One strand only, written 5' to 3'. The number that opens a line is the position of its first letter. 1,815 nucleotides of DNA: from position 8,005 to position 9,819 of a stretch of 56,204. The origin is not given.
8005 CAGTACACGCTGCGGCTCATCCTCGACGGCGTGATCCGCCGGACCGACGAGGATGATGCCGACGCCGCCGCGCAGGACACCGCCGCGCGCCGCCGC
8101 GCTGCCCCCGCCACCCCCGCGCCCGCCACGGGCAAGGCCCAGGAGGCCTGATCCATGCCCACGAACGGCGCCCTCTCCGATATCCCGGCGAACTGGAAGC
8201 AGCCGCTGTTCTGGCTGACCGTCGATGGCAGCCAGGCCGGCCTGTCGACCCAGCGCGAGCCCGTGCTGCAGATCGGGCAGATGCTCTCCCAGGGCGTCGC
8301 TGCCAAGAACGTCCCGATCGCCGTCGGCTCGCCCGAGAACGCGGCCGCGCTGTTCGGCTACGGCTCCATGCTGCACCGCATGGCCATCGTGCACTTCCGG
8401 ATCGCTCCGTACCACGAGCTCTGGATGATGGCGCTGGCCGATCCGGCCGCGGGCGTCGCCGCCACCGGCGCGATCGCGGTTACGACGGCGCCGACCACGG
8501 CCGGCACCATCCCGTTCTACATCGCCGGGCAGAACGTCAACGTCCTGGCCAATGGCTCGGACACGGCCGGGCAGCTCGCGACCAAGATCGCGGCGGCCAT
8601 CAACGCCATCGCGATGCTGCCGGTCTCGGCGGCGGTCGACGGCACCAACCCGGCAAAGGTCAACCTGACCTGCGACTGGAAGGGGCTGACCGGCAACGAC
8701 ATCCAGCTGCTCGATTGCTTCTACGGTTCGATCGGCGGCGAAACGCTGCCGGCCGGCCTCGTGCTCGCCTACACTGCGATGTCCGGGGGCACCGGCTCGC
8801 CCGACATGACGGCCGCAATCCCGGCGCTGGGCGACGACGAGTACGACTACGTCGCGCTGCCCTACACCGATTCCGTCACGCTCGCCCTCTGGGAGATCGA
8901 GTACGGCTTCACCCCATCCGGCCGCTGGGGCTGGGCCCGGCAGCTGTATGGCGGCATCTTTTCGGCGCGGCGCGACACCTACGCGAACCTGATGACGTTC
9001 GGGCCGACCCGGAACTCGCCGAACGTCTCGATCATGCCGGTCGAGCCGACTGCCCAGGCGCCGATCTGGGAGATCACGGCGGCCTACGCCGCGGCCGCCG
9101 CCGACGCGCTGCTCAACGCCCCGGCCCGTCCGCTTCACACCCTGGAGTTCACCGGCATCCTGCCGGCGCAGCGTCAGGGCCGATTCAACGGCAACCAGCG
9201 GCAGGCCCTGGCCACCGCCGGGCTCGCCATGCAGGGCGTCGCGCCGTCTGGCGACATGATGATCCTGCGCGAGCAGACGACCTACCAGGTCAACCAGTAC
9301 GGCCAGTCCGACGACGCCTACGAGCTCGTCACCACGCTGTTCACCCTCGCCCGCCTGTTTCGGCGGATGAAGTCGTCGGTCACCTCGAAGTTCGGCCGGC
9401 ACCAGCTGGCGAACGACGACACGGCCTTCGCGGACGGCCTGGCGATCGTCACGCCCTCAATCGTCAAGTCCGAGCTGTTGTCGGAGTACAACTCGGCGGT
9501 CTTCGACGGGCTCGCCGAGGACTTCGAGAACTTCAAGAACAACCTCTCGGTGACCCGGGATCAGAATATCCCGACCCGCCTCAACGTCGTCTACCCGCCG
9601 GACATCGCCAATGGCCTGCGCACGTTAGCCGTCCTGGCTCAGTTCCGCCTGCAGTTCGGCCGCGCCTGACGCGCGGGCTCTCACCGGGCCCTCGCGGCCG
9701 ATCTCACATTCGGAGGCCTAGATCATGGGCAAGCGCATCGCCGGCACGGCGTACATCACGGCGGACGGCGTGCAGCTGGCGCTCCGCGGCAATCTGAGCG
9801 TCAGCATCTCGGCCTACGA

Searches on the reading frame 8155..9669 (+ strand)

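Call 25: search_protein_families(library=phrogs, proteins=[window:8155-9669:+], max_evalue=0.00001)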
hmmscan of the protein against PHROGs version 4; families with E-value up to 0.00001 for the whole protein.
window:8155-9669:+ (504 aa): 4 families
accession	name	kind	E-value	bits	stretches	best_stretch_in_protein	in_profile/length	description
phrog_165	-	tail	2.5e-148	495.6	1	7-499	5-493/493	tail sheath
phrog_11048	-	tail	1e-45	156.2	1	345-499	4-157/157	tail sheath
phrog_5292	-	tail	1.9e-16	61.3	1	8-128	5-126/129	tail sheath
phrog_9609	-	unknown function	1.5e-12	48.6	1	455-501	2-48/53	-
